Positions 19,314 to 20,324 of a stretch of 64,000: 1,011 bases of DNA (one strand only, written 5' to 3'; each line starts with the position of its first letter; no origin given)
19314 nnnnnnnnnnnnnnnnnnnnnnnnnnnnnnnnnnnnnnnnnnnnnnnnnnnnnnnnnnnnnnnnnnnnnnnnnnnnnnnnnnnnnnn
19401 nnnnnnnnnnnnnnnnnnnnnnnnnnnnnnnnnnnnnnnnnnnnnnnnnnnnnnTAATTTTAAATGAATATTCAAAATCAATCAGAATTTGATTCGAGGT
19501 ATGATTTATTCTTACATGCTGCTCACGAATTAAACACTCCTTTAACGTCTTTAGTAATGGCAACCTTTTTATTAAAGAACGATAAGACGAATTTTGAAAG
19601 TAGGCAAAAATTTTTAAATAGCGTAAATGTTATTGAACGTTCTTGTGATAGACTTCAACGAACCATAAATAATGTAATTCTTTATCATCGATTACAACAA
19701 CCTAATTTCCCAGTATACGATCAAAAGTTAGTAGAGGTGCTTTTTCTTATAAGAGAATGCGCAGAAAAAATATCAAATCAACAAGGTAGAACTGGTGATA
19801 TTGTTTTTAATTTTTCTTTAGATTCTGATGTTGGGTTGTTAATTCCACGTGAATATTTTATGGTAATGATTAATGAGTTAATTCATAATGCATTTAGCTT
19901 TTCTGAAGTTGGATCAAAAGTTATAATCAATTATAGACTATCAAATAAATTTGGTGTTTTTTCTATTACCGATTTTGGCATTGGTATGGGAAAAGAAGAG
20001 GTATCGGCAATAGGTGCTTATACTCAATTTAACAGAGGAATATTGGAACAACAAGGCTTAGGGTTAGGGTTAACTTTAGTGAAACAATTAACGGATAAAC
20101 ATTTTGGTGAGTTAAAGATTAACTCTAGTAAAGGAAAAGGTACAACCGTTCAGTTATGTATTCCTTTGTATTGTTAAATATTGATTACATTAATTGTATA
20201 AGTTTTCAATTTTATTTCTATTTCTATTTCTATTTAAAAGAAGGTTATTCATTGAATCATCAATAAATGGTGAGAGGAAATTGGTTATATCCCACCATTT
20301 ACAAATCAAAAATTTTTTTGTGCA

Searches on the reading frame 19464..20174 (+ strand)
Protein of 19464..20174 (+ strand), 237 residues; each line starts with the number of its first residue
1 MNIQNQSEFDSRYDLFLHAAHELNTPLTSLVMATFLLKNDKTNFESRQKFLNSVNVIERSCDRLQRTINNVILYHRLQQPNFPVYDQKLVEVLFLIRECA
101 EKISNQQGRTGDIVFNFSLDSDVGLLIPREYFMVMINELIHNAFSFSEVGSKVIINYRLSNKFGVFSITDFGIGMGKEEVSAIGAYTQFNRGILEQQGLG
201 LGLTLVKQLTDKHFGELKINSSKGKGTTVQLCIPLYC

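Call 8: search_protein_families(library=pfam, proteins=[window:19464-20174:+], max_evalue=0.001)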
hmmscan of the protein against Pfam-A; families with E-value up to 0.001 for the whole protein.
window:19464-20174:+ (237 aa): 3 families
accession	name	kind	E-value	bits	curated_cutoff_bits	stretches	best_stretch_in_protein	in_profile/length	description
PF02518.31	HATPase_c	-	7.6e-16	59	26.4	1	134-235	8-109/111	Histidine kinase-, DNA gyrase B-, and HSP90-like ATPase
PF00512.31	HisKA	-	1.3e-11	44.8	26.9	1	14-79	4-65/66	His Kinase A (phospho-acceptor) domain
PF13581.12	HATPase_c_2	-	0.00014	22.3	27.4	1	135-232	35-126/127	Histidine kinase-like ATPase domain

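Call 49: find_homologous_proteins(query=window:19464-20174:+, max_evalue=0.00001)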
Query window:19464-20174:+ (237 aa): 17 proteins with E <= 0.00001 among 229 candidates.
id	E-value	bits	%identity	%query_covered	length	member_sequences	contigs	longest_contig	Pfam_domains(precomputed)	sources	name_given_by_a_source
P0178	2.0e-152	523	100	100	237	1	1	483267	PF02518.32,PF00512.32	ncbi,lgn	-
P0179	2.9e-144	497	96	100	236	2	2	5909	PF02518.32,PF00512.32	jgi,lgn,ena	jgi:signal transduction histidine kinase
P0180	2.1e-143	494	94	100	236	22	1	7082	PF02518.32,PF00512.32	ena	-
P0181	5.7e-143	492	94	100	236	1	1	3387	PF02518.32,PF00512.32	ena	-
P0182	4.7e-133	460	91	100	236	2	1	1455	PF02518.32,PF00512.32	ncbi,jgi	jgi:signal transduction histidine kinase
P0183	1.0e-112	393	75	100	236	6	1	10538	PF02518.32,PF00512.32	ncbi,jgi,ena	jgi:signal transduction histidine kinase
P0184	1.5e-112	393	75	100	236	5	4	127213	PF02518.32,PF00512.32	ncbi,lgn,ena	-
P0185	3.4e-81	290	56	100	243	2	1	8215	PF02518.32,PF00512.32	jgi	jgi:signal transduction histidine kinase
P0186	3.0e-77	277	54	97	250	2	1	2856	PF02518.32,PF00512.32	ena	-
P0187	2.2e-25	108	33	95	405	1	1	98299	PF13581.13,PF02518.32,PF00512.32,PF00072.31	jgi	jgi:signal transduction histidine kinase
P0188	1.7e-22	98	29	95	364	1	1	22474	PF13581.13,PF02518.32,PF00512.32,PF00072.31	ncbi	-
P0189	1.7e-22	98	33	91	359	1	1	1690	PF02518.32,PF00512.32,PF00072.31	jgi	-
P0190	6.1e-20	90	31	91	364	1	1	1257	PF13581.13,PF02518.32,PF00512.32,PF00072.31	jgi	jgi:signal transduction histidine kinase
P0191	7.9e-19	86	32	95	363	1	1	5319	PF13581.13,PF02518.32,PF00512.32,PF00072.31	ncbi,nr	ncbi:MAG: response regulator [Anaerolineae bacterium]|nr:response regulator [Anaerolineae bacterium]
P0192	6.4e-17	80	29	95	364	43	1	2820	PF02518.32,PF00512.32,PF00072.31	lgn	-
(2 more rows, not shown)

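Call 50: find_encoding_contigs(protein=P0184, flank=10000, max_places=2)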
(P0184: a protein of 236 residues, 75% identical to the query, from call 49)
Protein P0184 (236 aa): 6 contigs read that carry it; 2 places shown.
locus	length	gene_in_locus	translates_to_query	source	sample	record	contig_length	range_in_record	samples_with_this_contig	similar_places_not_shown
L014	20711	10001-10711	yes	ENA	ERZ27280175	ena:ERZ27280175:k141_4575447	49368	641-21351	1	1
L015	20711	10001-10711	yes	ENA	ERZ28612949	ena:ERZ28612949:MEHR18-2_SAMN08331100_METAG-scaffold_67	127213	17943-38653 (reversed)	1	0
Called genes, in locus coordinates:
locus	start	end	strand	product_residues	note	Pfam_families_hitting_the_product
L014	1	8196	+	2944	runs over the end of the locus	?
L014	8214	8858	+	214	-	-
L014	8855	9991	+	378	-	-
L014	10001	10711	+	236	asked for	PF00512:HisKA, PF02518:HATPase_c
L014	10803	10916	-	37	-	-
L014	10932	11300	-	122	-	-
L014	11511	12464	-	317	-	PF02779:Transket_pyr, PF02780:Transketolase_C, PF22613:Transketolase_C_1 (weak)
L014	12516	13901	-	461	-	PF00092:VWA, PF13519:VWA_2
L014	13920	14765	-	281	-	PF00456:Transketolase_N, PF13292:DXP_synthase_N, PF09364:XFP_N (weak), PF00676:E1_dh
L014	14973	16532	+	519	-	PF28550:DUF8436, PF00890:FAD_binding_2 (faint), PF01134:GIDA (faint), PF01266:DAO (faint), PF03486:HI0933_like, PF07992:Pyr_redox_2 (faint), PF13738:Pyr_redox_3 (faint), PF21688:FAD-depend_C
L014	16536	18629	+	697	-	PF04231:Endonuclease_1, PF18962:Por_Secre_tail (weak)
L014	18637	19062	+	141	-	PF01641:SelR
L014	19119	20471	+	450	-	PF00375:SDF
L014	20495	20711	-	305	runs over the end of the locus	PF23023:Anti-Pycsar_Apyc1, PF13691:Lactamase_B_4 (weak), PF00753:Lactamase_B, PF12706:Lactamase_B_2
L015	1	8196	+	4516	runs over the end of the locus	PF10162:G8 (faint)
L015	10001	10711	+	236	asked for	PF00512:HisKA, PF02518:HATPase_c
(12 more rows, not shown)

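Call 51: find_encoding_contigs(protein=P0185, flank=10000, max_places=2)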
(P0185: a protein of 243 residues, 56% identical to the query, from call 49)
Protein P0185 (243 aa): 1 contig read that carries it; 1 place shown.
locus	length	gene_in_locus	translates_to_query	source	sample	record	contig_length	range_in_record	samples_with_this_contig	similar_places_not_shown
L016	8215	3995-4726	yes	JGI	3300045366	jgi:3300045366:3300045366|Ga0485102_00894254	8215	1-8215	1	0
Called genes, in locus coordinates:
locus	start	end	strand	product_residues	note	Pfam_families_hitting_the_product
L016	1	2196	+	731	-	?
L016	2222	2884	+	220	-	-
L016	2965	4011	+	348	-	-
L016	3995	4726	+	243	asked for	PF00512:HisKA, PF02518:HATPase_c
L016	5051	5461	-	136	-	PF06713:bPH_4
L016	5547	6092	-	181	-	PF04264:YceI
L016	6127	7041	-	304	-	PF19089:DUF5777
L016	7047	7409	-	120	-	PF13442:Cytochrome_CBB3 (weak)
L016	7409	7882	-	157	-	-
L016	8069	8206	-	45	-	-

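Call 63: search_protein_families(library=padloc, proteins=[window:19464-20174:+], max_evalue=0.01)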
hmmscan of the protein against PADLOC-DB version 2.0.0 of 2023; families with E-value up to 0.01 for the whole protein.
window:19464-20174:+ (237 aa): 1 family
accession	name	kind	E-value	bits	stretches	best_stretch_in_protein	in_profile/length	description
PDLC04647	PDC-M43B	-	0.003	14.6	0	130-222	226-320/347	-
